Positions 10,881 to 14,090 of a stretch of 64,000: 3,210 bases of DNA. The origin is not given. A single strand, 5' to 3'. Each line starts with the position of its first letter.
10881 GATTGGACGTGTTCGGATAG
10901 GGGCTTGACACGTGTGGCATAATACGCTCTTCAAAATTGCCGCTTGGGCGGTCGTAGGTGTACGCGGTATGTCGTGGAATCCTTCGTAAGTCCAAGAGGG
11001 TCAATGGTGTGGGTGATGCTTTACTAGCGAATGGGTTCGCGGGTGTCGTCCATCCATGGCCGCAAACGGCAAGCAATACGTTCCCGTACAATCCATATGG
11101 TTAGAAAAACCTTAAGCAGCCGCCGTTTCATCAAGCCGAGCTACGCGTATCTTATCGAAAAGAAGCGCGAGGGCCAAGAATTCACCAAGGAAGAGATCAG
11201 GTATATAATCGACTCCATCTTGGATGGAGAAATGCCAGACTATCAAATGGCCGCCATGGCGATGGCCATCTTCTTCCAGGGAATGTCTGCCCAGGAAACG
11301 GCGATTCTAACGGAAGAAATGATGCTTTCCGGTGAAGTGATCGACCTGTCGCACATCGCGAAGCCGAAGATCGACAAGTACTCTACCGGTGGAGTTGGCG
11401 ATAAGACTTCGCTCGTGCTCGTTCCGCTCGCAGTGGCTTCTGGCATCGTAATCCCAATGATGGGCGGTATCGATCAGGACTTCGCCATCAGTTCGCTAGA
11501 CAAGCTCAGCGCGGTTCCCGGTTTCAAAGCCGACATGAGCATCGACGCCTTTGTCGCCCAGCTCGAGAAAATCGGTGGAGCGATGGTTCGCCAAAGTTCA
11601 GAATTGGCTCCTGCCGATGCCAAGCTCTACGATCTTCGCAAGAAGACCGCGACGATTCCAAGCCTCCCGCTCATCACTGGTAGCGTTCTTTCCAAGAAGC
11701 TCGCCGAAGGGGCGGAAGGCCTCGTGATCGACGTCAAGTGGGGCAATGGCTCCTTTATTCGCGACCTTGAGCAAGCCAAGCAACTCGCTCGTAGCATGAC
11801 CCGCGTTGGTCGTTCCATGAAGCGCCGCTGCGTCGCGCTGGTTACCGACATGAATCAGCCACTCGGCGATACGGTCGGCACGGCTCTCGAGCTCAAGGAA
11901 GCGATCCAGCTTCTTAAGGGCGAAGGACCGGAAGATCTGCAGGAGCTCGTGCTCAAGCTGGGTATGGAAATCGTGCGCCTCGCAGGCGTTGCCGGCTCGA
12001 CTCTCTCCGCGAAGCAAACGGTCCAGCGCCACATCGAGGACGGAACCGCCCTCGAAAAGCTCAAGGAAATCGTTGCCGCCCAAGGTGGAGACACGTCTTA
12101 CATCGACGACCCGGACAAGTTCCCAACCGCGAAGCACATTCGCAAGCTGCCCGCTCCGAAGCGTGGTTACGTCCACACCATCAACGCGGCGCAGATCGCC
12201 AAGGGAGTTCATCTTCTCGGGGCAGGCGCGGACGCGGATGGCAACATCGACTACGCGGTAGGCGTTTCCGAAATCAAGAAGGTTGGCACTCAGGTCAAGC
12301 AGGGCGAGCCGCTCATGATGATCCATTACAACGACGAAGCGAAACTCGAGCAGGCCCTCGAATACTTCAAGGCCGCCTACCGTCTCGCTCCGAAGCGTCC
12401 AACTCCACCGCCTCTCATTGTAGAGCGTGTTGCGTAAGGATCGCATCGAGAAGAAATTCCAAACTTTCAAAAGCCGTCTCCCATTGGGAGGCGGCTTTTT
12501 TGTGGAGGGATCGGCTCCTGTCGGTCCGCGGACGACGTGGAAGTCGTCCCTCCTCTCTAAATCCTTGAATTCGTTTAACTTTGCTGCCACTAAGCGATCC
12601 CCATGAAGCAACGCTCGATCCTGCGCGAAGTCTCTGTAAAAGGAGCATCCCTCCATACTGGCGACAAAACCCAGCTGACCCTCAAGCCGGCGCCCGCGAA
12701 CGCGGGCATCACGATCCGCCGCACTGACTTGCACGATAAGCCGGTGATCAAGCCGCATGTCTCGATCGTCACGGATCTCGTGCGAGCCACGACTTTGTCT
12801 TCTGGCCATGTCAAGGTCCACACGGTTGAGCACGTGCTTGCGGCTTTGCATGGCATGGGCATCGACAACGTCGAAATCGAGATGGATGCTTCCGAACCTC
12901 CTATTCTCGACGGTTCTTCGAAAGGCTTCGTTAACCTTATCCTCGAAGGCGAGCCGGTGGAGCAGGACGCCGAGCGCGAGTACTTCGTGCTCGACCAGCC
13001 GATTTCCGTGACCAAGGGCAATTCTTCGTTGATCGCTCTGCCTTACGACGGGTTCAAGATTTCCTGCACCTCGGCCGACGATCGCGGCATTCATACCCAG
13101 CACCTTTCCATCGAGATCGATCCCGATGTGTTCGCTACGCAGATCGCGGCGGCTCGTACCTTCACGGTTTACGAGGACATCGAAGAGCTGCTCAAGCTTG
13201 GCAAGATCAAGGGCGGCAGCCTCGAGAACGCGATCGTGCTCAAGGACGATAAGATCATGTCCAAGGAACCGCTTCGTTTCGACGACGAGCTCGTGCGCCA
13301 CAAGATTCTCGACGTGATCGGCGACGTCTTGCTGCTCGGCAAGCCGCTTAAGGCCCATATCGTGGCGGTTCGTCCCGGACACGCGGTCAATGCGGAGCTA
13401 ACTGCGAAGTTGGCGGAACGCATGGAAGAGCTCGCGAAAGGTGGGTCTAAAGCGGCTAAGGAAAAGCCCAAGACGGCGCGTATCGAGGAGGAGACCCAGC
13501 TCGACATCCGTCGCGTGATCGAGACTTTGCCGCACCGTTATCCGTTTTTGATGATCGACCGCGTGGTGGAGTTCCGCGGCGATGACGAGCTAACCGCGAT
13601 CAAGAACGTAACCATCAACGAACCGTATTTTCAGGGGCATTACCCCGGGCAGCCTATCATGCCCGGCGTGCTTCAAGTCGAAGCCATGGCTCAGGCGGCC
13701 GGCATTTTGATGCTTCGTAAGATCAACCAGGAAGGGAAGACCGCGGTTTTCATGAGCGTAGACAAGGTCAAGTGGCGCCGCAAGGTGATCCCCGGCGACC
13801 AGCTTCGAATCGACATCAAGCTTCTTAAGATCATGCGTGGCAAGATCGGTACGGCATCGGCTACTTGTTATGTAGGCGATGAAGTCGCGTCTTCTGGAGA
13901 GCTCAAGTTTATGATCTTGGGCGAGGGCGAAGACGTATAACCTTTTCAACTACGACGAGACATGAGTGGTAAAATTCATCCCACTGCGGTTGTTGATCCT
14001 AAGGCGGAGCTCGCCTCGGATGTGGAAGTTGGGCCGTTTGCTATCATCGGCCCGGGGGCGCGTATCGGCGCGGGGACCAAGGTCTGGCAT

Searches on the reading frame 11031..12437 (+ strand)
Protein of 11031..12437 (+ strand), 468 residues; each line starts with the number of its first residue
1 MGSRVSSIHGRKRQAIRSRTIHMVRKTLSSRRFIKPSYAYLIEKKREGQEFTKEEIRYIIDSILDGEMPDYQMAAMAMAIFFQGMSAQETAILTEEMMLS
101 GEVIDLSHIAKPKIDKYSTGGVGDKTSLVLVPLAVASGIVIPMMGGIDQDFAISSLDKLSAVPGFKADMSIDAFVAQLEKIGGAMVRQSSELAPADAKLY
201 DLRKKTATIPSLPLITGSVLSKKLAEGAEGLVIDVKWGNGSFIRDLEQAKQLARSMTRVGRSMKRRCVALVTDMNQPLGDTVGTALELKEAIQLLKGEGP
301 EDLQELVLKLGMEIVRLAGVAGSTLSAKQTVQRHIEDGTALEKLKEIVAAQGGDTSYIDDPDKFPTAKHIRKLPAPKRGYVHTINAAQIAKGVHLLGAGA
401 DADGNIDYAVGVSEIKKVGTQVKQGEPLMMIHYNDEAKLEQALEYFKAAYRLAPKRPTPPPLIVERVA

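Call 86: search_protein_families(library=pfam, proteins=[window:11031-12437:+], max_evalue=0.00001)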
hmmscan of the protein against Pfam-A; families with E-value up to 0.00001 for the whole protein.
window:11031-12437:+ (468 aa): 3 families
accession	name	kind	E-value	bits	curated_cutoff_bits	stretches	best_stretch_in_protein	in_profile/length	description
PF00591.27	Glycos_transf_3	-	2e-24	87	27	1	112-341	3-253/253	Glycosyl transferase family, a/b domain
PF02885.22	Glycos_trans_3N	-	1.4e-20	73.3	26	1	41-100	3-62/63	Glycosyl transferase family, helical bundle domain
PF07831.19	PYNP_C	-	1.2e-15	57.3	27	1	380-452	1-74/75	Pyrimidine nucleoside phosphorylase C-terminal domain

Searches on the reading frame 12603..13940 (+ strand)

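Call 86: search_protein_families(library=pfam, proteins=[window:12603-13940:+], max_evalue=0.00001)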
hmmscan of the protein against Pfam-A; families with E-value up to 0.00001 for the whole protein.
window:12603-13940:+ (445 aa): 2 families
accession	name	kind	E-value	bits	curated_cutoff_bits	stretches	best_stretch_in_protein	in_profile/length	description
PF03331.19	LpxC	-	4e-93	312.2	27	1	3-271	1-267/268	UDP-3-O-acyl N-acetylglycosamine deacetylase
PF07977.19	FabA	-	7.9e-34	116.7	23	1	309-429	1-134/138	FabA-like domain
